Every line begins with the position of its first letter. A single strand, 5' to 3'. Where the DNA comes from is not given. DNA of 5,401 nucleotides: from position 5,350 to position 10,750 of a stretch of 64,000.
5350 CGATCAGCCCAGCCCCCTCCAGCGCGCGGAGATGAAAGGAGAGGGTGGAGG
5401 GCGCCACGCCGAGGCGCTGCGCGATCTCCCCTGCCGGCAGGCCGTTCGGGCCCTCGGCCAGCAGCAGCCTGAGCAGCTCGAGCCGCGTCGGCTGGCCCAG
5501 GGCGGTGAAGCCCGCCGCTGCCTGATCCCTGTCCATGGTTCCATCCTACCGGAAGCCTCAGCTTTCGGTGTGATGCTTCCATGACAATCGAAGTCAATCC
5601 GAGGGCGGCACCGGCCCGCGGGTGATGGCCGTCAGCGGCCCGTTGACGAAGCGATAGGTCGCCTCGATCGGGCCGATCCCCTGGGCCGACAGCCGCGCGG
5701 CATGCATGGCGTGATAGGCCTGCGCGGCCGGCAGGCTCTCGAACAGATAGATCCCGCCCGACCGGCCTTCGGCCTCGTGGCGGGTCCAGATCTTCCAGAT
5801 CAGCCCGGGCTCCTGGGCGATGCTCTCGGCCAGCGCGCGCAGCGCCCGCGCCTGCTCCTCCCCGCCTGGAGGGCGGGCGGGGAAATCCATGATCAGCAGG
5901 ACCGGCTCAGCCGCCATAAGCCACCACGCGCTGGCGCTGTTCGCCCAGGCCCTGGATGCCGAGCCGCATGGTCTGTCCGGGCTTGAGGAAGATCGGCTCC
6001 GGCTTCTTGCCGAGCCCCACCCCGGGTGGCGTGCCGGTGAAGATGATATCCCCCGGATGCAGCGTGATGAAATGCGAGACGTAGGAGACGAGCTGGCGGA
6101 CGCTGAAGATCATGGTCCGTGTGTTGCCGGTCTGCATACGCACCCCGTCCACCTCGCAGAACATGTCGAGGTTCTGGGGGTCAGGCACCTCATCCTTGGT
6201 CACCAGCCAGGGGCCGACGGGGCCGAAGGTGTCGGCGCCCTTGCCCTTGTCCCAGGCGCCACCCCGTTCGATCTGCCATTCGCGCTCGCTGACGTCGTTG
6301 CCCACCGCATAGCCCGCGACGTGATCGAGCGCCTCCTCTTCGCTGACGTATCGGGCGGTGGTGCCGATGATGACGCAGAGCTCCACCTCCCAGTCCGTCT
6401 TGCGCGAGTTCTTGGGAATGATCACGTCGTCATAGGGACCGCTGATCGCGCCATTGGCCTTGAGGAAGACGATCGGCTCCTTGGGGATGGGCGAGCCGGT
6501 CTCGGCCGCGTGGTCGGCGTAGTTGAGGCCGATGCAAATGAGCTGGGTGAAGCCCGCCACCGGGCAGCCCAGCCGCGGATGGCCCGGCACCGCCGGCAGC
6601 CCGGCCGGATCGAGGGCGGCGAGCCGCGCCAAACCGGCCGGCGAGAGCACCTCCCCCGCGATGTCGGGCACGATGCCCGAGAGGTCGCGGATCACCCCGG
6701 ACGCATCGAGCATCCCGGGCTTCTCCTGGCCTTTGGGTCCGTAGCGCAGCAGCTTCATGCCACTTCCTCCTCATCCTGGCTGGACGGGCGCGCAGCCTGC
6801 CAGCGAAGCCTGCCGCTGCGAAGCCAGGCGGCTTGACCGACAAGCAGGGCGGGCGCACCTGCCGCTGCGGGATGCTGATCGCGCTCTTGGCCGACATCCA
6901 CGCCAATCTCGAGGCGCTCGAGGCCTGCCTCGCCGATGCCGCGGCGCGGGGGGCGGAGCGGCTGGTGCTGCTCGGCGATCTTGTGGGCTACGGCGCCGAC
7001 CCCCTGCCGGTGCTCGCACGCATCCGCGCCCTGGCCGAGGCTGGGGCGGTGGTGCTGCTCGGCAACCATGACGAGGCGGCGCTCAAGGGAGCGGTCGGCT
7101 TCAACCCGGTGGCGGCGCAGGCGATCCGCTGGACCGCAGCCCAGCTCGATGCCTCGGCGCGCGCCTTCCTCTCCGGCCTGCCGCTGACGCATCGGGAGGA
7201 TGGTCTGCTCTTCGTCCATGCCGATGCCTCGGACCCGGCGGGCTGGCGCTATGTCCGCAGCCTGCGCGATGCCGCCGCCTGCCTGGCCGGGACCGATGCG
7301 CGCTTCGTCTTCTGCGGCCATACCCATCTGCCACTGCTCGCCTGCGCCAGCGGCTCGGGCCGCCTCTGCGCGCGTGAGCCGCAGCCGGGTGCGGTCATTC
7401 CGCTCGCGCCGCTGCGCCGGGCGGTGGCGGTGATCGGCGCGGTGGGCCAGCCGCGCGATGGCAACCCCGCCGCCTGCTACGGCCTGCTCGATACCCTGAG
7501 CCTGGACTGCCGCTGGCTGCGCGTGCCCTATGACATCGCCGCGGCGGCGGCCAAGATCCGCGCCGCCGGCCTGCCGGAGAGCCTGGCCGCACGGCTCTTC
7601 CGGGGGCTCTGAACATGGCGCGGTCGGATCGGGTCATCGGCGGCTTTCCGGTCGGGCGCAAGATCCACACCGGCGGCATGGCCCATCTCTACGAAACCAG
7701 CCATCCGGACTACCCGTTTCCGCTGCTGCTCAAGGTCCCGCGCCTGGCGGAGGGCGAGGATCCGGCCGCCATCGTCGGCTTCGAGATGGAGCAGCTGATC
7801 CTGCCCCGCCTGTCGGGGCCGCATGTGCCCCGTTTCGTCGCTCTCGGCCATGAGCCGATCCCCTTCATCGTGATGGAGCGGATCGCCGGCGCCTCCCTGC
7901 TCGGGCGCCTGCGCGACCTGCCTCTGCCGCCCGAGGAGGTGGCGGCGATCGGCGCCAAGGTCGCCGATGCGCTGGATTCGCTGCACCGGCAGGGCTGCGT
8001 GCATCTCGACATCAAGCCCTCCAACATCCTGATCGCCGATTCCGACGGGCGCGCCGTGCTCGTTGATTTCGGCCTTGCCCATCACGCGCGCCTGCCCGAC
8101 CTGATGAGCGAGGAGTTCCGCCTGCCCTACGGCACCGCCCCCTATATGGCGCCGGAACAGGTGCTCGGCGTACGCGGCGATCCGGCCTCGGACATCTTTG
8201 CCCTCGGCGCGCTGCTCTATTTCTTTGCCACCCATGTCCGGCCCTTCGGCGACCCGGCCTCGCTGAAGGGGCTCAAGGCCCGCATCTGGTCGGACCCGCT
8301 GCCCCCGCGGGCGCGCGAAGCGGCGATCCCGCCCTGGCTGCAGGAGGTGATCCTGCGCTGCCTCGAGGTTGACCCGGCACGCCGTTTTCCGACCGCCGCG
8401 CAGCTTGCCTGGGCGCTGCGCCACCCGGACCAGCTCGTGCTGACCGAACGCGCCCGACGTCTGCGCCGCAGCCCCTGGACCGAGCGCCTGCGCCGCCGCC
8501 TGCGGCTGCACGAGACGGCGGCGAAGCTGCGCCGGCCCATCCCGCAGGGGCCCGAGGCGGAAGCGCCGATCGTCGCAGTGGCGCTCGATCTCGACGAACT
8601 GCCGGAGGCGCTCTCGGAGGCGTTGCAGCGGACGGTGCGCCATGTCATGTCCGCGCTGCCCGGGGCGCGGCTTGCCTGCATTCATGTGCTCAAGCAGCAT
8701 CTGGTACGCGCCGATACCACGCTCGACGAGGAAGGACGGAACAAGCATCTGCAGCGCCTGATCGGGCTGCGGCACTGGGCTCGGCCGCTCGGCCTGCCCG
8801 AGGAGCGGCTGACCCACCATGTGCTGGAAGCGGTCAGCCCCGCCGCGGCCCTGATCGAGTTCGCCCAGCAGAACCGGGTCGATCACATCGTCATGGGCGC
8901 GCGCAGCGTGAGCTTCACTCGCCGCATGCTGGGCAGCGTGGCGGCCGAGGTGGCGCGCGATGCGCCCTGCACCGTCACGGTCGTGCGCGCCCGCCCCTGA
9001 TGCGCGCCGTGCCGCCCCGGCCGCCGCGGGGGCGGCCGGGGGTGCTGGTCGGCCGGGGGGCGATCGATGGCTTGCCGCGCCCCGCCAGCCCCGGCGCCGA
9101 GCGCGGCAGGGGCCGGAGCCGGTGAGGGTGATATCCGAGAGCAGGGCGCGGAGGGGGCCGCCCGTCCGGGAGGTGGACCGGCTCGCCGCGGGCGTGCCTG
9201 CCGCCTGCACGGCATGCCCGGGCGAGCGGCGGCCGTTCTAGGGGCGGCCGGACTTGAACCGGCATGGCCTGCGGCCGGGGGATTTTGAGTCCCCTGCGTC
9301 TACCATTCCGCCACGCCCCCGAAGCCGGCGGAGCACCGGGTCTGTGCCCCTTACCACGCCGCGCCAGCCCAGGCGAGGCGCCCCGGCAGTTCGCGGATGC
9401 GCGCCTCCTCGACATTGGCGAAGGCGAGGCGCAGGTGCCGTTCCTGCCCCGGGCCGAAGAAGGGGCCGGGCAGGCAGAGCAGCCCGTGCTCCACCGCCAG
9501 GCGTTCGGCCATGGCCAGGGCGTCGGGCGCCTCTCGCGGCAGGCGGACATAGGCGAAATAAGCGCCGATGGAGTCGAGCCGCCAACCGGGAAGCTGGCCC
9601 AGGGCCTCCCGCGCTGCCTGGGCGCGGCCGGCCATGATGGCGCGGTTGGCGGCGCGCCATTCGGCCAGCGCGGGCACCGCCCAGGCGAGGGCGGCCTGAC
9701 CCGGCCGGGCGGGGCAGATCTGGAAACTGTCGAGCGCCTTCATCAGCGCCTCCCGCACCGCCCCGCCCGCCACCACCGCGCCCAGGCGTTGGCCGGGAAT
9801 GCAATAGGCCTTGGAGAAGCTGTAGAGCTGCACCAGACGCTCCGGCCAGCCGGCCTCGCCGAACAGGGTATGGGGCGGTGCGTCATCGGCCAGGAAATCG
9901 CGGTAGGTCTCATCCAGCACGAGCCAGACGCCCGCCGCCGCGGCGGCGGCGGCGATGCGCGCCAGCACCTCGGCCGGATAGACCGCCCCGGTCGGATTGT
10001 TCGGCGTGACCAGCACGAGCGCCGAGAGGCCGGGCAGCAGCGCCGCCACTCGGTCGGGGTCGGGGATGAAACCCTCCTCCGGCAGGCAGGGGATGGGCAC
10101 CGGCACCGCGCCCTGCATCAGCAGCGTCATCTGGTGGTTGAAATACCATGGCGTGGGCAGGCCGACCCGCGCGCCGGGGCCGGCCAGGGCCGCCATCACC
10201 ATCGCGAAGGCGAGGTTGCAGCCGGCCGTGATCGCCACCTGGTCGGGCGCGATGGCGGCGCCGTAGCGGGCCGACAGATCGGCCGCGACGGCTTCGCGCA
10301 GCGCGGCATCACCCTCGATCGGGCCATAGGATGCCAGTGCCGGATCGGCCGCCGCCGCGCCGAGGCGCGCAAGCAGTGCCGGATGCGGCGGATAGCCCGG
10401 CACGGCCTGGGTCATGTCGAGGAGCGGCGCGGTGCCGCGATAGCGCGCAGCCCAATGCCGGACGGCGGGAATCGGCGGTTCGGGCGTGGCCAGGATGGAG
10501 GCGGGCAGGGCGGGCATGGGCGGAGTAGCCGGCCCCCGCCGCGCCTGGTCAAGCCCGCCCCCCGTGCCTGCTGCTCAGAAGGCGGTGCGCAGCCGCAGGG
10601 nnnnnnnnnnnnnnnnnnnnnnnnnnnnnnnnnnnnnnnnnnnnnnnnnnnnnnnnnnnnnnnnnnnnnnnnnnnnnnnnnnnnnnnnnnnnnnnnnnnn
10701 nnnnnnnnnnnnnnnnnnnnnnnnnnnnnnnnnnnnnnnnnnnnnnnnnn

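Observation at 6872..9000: Stand-alone metallophosphoesterase plus kinase-USP two-gene module: candidate uncharacterised stress signalling switch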

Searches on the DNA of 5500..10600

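Call 96: search_rna_families(source=window, start=5500, end=10600, threshold=evalue, max_evalue=0.1)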
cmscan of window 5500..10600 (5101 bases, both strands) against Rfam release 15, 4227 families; matches with E-value up to 0.1: 1.
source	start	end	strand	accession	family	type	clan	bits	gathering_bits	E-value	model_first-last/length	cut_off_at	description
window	9239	9320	-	RF00005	tRNA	Gene; tRNA;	CL00001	56.7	29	1.2e-10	1-71/71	no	tRNA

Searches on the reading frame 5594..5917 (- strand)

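Call 3: search_protein_families(library=pfam, proteins=[window:5594-5917:-], max_evalue=0.01)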
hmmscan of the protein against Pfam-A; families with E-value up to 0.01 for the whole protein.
window:5594-5917:- (107 aa): 1 family
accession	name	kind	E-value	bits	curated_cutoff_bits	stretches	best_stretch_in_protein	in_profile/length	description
PF08803.17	ydhR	-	4.3e-28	97.6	27.1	1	7-102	1-96/96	Putative mono-oxygenase ydhR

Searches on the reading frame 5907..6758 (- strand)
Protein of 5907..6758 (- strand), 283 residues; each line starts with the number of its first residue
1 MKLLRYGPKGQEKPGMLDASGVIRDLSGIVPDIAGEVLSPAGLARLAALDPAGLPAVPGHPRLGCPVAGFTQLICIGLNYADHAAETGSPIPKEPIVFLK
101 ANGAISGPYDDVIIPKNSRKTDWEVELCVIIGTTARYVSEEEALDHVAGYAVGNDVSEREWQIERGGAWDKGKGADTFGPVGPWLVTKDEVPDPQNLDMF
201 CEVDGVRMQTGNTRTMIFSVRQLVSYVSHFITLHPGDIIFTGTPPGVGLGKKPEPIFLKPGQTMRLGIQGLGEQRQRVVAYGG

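Call 3: search_protein_families(library=pfam, proteins=[window:5907-6758:-], max_evalue=0.01)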
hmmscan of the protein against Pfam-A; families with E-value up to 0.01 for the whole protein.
window:5907-6758:- (283 aa): 1 family
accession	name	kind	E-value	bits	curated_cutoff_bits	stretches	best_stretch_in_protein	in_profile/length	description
PF01557.24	FAA_hydrolase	-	5.2e-70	235.9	23.9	1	73-279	2-214/214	Fumarylacetoacetate (FAA) hydrolase C-terminal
